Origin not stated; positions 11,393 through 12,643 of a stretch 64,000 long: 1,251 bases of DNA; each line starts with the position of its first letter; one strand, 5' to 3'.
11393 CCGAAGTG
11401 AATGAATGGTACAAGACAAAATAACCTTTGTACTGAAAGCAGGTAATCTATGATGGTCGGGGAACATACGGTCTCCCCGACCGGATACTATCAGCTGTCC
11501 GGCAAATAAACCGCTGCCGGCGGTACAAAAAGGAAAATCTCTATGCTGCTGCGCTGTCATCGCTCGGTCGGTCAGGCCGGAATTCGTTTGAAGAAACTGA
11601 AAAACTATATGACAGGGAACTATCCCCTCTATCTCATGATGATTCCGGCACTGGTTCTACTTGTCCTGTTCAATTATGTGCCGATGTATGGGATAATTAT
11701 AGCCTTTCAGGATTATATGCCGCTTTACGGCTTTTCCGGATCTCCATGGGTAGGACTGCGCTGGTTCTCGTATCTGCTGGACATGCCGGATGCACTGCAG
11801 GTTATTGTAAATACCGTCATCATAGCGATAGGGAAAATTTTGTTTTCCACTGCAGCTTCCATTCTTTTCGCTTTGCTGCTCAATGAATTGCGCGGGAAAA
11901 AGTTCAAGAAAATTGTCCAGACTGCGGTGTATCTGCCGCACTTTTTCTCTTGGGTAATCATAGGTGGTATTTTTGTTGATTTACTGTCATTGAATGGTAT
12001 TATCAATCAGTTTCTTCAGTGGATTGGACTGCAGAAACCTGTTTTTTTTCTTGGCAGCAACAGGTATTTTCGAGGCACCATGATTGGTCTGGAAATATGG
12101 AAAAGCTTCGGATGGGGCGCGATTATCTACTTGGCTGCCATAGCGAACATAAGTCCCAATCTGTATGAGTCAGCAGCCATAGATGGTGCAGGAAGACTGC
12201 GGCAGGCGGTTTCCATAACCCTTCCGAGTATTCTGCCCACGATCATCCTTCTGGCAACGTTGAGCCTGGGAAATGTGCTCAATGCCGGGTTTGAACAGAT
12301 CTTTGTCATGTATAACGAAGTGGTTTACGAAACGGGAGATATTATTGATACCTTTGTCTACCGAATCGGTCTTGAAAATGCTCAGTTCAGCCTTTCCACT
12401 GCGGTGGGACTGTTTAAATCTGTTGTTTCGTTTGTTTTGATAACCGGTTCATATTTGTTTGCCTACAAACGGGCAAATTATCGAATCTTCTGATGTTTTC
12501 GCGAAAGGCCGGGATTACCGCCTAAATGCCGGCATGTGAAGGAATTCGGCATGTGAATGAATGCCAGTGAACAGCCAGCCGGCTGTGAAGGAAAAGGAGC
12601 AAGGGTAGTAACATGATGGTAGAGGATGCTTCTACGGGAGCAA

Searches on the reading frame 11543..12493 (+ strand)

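Call 83: search_protein_families(library=pfam, proteins=[window:11543-12493:+], max_evalue=0.0001)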
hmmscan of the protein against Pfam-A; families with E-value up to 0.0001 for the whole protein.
window:11543-12493:+ (316 aa): 1 family
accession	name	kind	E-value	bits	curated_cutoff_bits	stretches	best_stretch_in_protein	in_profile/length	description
PF00528.27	BPD_transp_1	-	3.3e-11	43.7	26.4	1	107-300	2-172/184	Binding-protein-dependent transport system inner membrane component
